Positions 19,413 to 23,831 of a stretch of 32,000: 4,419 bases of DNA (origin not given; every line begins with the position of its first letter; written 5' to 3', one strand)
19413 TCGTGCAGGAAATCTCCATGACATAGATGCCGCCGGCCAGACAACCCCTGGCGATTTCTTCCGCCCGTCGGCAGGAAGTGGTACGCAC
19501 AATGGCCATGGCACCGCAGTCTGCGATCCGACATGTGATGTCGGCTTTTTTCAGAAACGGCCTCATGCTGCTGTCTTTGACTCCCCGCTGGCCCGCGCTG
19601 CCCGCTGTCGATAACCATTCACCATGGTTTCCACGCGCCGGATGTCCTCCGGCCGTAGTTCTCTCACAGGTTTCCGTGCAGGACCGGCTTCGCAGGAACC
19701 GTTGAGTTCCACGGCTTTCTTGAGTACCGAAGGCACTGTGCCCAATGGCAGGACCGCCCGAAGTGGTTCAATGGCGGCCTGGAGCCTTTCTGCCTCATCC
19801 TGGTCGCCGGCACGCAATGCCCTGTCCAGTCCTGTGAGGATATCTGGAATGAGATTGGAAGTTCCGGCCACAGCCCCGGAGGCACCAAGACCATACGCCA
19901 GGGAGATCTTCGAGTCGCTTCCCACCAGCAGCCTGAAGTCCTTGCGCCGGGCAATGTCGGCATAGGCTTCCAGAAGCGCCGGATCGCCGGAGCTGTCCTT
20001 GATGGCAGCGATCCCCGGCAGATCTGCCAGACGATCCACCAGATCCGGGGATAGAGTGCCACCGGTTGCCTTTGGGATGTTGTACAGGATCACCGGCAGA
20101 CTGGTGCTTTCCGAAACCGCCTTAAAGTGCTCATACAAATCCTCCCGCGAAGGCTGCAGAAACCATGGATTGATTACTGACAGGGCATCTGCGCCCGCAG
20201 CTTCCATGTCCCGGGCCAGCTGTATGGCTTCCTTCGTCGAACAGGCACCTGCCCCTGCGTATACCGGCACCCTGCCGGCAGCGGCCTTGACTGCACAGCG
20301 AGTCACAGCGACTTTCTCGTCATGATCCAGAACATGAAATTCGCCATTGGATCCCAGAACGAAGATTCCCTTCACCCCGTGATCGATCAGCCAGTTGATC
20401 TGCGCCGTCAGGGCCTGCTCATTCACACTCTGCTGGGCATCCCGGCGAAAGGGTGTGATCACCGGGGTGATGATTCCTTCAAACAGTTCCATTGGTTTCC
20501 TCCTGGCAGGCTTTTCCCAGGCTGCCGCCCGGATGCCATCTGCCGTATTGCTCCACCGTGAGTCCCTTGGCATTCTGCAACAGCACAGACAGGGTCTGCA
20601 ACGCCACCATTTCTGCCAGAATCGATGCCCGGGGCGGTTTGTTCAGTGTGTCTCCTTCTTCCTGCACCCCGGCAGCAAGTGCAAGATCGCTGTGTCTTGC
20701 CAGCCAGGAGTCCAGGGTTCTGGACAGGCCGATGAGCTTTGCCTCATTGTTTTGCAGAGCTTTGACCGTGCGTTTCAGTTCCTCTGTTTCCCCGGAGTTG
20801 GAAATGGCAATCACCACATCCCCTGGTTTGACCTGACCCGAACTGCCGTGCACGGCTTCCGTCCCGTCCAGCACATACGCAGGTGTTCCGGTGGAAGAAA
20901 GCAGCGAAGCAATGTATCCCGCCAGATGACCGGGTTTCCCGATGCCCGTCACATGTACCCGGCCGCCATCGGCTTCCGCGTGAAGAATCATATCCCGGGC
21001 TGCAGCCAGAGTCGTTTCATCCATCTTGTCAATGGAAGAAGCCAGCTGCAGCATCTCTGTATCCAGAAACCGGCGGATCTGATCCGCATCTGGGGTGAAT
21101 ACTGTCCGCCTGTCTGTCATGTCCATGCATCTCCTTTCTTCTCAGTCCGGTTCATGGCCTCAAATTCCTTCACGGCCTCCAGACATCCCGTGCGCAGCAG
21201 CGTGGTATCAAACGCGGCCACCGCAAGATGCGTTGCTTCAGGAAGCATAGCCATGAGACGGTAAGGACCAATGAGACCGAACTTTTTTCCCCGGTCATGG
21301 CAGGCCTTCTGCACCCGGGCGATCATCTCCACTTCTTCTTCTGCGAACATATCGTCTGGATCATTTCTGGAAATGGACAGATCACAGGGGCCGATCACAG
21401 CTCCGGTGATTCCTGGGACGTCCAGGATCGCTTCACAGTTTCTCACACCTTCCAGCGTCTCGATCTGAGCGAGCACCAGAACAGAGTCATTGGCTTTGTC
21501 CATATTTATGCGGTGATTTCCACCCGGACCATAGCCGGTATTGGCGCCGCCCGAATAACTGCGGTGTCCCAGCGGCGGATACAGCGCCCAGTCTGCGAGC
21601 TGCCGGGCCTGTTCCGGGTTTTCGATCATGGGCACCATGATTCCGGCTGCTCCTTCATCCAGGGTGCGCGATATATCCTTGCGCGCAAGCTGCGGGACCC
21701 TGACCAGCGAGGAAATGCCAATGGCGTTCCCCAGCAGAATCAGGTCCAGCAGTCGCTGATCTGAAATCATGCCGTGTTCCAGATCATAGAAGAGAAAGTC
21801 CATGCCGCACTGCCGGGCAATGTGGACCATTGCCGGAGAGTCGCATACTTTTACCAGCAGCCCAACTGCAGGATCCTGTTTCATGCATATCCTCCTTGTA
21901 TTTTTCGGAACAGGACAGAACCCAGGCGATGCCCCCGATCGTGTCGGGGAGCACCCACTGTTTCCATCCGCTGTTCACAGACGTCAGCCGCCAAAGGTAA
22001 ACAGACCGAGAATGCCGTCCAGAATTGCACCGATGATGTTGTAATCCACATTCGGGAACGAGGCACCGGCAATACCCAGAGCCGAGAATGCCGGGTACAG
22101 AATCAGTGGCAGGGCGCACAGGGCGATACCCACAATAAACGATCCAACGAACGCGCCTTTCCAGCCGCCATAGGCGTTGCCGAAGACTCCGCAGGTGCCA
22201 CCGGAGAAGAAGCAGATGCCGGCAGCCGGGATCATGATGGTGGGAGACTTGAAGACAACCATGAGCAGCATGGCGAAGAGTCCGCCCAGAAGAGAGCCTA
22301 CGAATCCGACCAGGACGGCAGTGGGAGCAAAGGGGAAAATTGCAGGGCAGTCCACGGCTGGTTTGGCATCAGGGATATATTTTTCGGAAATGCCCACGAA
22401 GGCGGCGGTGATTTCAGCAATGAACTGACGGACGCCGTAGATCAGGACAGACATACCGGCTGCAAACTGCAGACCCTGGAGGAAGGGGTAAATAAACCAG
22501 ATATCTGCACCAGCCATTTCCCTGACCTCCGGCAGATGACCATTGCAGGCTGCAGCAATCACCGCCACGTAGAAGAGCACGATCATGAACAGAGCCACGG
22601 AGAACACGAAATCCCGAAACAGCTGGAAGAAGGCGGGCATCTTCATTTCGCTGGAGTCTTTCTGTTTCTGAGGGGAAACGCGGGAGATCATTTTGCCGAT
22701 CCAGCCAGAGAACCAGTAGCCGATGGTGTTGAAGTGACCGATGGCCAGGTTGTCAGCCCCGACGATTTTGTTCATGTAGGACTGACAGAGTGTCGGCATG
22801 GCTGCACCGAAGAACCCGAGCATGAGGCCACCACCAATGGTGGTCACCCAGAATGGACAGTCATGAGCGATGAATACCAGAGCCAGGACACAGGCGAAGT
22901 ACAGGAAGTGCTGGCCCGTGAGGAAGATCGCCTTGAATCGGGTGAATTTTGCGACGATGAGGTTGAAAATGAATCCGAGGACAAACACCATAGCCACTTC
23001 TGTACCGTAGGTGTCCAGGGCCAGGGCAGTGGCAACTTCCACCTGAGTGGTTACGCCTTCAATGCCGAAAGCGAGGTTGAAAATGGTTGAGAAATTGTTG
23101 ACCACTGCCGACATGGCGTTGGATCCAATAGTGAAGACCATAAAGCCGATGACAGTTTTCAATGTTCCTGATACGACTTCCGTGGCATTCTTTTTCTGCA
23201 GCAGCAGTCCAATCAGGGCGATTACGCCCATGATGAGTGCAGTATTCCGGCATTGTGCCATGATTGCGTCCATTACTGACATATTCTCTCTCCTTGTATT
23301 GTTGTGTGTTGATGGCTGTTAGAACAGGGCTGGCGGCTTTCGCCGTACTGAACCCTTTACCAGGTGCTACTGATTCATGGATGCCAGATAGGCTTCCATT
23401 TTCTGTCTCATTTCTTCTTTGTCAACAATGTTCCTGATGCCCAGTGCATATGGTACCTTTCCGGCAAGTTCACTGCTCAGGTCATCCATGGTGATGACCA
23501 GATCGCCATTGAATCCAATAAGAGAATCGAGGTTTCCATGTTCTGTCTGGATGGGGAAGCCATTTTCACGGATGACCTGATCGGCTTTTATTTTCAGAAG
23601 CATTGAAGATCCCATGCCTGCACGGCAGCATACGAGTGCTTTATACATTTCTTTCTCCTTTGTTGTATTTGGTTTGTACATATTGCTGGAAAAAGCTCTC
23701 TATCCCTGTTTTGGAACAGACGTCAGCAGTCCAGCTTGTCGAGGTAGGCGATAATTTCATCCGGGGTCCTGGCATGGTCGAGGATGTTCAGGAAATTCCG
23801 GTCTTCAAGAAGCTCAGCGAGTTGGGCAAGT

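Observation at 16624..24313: Ula-type PTS fused to three different pyruvate-aldolase families and a KpsF-like isomerase: candidate uncharacterised ulosonic-acid catabolic operon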

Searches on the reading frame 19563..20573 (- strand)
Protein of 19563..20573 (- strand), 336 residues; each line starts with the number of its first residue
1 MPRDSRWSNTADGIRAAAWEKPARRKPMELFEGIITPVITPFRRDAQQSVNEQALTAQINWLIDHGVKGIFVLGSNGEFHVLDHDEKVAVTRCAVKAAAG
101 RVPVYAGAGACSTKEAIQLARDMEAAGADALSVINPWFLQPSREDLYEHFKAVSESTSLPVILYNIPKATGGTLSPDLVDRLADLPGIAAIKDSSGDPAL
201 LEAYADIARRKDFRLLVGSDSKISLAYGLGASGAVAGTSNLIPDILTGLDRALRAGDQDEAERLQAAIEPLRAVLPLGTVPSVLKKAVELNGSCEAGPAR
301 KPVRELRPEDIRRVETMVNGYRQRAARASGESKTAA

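Call 3: search_protein_families(library=pfam, proteins=[window:19563-20573:-], max_evalue=0.01)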
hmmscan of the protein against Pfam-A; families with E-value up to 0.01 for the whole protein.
window:19563-20573:- (336 aa): 1 family
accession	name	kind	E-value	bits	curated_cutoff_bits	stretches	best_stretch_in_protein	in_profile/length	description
PF00701.28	DHDPS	-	2.5e-73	246.8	22.1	1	31-317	2-285/289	Dihydrodipicolinate synthetase family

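Call 4: search_protein_families(library=ncbifam, proteins=[window:19563-20573:-], max_evalue=0.01)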
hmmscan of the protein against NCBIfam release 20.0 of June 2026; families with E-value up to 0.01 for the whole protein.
window:19563-20573:- (336 aa): 7 families
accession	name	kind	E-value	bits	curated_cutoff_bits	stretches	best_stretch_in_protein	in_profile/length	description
TIGR00674.1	dapA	equivalog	8.2e-59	198.8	206.15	1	34-318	2-283/286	4-hydroxy-tetrahydrodipicolinate synthase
TIGR02313.1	HpaI-NOT-DapA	exception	1.2e-44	152.3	396.7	1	31-317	1-285/294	2,4-dihydroxyhept-2-ene-1,7-dioic acid aldolase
NF002958.0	PRK03620.1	subfamily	1.3e-44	152.3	278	1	30-325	10-303/307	5-dehydro-4-deoxyglucarate dehydratase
NF003164.0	PRK04147.1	equivalog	6.5e-44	150.4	281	1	31-323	4-292/294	N-acetylneuraminate lyase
TIGR03249.1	KdgD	equivalog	2.9e-38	131.7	373.95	1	31-319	9-296/299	5-dehydro-4-deoxyglucarate dehydratase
TIGR00683.1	nanA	equivalog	3.6e-36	125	382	1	32-304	2-271/293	N-acetylneuraminate lyase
NF040954.1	Arch_KDGaldase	equivalog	1.2e-34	120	390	1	34-324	3-284/288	bifunctional 2-dehydro-3-deoxy-phosphogluconate/2-dehydro-3-deoxy-6-phosphogalactonate aldolase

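Call 19: search_solved_structures(query=window:19563-20495:-, show_alignments=3, max_evalue=1e-20)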
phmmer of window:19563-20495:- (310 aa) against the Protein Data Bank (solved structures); distinct sequences matched with E-value up to 1e-20: 123 (the best 60 are shown).
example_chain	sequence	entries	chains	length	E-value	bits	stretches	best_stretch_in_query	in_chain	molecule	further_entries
6xgs_A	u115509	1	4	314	3.3e-46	161.2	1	3-269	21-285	4-hydroxy-tetrahydrodipicolinate synthase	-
2vc6_A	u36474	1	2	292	6.2e-44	153.7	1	4-283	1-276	DIHYDRODIPICOLINATE SYNTHASE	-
3hij_A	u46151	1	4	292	7.8e-43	150.1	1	5-285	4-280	Dihydrodipicolinate synthase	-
1xky_A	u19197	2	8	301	8e-43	150.1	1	5-285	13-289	dihydrodipicolinate synthase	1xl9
4i7u_A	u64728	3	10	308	1.9e-42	148.9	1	3-251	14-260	Dihydrodipicolinate synthase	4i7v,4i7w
2rfg_A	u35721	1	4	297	2.1e-42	148.7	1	4-293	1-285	Dihydrodipicolinate synthase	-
3pud_A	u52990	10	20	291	2.3e-42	148.6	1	6-278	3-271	Dihydrodipicolinate synthase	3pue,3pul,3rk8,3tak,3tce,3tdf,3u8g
3flu_A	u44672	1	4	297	5.4e-42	147.4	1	1-277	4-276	Dihydrodipicolinate synthase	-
6mqh_A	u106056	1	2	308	5.6e-42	147.3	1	6-291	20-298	4-hydroxy-tetrahydrodipicolinate synthase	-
6t3t_B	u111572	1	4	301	3.6e-41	144.7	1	6-301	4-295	4-hydroxy-tetrahydrodipicolinate synthase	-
6p90_A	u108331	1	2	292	7.2e-41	143.7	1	7-281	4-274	4-hydroxy-tetrahydrodipicolinate synthase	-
2ehh_A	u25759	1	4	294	7.5e-41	143.6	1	4-295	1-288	Dihydrodipicolinate synthase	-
2yxg_A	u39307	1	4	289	1.1e-40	143.2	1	4-290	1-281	Dihydrodipicolinate synthase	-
3qze_A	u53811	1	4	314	1.1e-40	143.1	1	5-281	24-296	Dihydrodipicolinate synthase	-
3noe_A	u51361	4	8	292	1.5e-40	142.6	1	7-278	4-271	Dihydrodipicolinate synthase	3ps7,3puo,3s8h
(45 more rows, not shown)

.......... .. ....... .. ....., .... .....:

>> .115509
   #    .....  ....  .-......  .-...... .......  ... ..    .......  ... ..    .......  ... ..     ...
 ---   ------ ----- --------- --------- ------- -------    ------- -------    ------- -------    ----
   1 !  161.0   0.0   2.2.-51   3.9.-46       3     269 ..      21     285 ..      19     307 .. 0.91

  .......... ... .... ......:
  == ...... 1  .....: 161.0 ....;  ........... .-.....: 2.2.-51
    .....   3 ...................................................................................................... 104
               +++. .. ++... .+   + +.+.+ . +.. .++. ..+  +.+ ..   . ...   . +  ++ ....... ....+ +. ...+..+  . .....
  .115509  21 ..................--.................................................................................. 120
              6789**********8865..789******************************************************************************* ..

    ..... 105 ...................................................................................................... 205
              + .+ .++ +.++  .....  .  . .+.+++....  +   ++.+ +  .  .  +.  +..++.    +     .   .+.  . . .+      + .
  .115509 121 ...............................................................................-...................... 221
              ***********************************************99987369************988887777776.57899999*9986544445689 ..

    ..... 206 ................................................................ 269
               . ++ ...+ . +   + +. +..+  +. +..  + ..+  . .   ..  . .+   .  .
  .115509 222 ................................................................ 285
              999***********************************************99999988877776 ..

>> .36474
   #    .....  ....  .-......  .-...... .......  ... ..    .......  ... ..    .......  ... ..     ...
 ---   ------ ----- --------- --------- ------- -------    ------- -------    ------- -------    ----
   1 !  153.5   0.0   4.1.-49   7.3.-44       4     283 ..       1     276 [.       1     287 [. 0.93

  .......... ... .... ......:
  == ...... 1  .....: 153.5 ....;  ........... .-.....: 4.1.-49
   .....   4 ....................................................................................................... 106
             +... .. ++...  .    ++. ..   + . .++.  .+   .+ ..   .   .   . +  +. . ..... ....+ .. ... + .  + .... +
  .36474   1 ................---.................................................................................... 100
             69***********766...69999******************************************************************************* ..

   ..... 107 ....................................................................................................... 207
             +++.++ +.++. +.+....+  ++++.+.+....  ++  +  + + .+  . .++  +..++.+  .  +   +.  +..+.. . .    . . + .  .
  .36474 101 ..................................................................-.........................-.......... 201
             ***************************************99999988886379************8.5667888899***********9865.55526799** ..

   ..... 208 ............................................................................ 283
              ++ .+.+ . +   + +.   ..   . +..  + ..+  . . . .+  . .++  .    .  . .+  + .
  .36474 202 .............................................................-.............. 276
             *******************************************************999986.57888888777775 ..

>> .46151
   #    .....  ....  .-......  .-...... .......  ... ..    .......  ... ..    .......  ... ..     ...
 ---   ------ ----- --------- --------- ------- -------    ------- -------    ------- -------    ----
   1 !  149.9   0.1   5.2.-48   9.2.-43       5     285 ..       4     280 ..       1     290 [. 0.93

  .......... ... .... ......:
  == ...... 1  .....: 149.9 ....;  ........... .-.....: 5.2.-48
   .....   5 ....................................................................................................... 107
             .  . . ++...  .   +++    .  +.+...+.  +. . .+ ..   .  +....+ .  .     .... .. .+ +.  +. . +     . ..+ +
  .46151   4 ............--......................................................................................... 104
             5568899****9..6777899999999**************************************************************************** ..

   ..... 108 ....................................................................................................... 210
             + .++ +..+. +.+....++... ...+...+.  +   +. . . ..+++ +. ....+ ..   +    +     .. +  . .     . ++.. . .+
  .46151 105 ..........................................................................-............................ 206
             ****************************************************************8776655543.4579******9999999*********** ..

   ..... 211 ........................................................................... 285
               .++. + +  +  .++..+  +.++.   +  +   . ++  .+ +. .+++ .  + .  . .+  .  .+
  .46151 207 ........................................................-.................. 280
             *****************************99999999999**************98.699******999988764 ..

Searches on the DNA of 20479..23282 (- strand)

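Call 15: search_dna_similar(query=window:20479-23282:-, collection=ecoli_genomes, mode=distant, max_rows=10)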
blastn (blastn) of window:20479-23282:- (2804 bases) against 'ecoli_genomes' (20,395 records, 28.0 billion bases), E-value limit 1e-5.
No match.

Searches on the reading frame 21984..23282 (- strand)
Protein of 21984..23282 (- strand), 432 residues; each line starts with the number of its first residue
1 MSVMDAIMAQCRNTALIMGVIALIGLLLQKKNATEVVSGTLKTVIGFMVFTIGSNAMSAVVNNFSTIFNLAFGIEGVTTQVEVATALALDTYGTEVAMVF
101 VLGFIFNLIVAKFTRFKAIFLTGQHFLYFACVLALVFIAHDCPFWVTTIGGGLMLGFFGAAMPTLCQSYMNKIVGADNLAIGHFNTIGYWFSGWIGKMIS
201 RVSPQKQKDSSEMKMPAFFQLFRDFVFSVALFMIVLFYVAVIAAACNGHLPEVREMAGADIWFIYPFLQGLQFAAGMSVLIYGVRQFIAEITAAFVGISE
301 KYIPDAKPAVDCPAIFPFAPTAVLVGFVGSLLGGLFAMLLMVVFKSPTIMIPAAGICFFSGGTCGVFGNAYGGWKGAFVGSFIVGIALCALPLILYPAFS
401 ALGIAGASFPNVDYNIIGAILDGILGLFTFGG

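Call 3: search_protein_families(library=pfam, proteins=[window:21984-23282:-], max_evalue=0.01)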
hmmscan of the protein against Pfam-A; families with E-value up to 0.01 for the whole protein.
window:21984-23282:- (432 aa): 1 family
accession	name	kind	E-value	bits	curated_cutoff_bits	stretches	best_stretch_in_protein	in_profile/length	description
PF03611.19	EIIC-GAT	-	3.7e-103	346.1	24.2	1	13-410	5-392/394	PTS system sugar-specific permease component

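Call 4: search_protein_families(library=ncbifam, proteins=[window:21984-23282:-], max_evalue=0.01)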
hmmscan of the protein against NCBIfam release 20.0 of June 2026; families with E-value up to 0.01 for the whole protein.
window:21984-23282:- (432 aa): 7 families
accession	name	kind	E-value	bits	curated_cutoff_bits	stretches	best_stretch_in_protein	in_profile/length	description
NF009553.0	PRK12997.1-5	subfamily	2.4e-136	454.9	423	1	4-428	5-422/426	PTS sugar transporter subunit IIC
NF006919.1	PRK09410.1-1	equivalog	4e-124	414.6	380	1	12-424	9-413/415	PTS ascorbate transporter subunit IIC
NF009549.0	PRK12996.1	equivalog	2.4e-93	313.4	890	1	14-422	17-417/463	PTS ascorbate transporter subunit IIC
NF009551.0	PRK12997.1-3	equivalog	2e-90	304.1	657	1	4-418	4-410/433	PTS sugar transporter subunit IIC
NF007094.0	PRK09548.1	equivalog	4.6e-86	289.5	687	1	13-387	18-397/598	PTS ascorbate-specific subunit IIBC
NF009550.0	PRK12997.1-1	equivalog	5.7e-55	186.9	583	1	4-387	12-395/447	PTS sugar transporter subunit IIC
NF009552.0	PRK12997.1-4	equivalog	2.1e-37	129.2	921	1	12-416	17-430/477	PTS sugar transporter subunit IIC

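Call 60: search_solved_structures(query=window:21984-23282:-, show_alignments=1, max_evalue=0.00001)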
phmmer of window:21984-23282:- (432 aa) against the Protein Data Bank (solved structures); distinct sequences matched with E-value up to 0.00001: 2.
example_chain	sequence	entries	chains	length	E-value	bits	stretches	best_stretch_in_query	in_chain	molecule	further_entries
5zov_A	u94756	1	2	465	1.5e-53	185.6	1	15-387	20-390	PTS ascorbate-specific subunit IIBC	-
4rp8_A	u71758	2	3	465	2.6e-45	158.5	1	12-386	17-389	Ascorbate-specific permease IIC component UlaA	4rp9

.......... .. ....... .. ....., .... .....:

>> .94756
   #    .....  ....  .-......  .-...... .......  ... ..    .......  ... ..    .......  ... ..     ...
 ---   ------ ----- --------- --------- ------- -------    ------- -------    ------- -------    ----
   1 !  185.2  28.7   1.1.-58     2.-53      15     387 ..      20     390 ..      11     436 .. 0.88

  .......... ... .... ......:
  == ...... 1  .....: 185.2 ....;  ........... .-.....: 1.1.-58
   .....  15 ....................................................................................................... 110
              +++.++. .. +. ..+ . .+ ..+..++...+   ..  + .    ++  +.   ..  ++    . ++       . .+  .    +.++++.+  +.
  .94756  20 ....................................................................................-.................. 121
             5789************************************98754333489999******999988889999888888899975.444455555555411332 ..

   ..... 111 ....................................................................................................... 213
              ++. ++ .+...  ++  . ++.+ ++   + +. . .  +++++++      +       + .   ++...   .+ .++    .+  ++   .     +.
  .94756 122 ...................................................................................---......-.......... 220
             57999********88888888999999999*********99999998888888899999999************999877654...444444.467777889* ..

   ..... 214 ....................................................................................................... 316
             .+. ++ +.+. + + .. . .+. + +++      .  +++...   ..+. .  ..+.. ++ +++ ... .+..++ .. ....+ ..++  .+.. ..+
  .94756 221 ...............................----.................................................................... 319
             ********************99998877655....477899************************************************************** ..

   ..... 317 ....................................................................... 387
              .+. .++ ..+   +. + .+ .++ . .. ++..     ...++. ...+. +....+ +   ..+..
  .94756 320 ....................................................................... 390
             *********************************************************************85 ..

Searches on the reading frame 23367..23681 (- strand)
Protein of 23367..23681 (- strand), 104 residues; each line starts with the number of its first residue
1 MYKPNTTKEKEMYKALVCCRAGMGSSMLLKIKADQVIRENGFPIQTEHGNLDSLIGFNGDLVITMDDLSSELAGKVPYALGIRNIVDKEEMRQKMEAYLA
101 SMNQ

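Call 3: search_protein_families(library=pfam, proteins=[window:23367-23681:-], max_evalue=0.01)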
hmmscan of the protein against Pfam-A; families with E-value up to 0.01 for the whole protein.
window:23367-23681:- (104 aa): 1 family
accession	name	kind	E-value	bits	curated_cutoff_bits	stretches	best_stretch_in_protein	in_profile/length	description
PF02302.22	PTS_IIB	-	5.2e-10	40.3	23.6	1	14-95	1-88/90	PTS system, Lactose/Cellobiose specific IIB subunit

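Call 4: search_protein_families(library=ncbifam, proteins=[window:23367-23681:-], max_evalue=0.01)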
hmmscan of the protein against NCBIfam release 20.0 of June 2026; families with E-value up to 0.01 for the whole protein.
window:23367-23681:- (104 aa): 4 families
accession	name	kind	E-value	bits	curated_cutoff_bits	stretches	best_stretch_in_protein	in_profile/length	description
NF007094.0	PRK09548.1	equivalog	5.1e-11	41.7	687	1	6-101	496-594/598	PTS ascorbate-specific subunit IIBC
NF007586.0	PRK10222.1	equivalog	9.6e-05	22.3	138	1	15-94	5-87/101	PTS ascorbate transporter subunit IIB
NF011663.0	PRK15083.1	subfamily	0.00011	20.4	589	1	7-90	373-458/639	PTS mannitol transporter subunit IICBA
NF007155.0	PRK09590.1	equivalog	0.00085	19.8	101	1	12-46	1-34/104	PTS cellobiose transporter subunit IIB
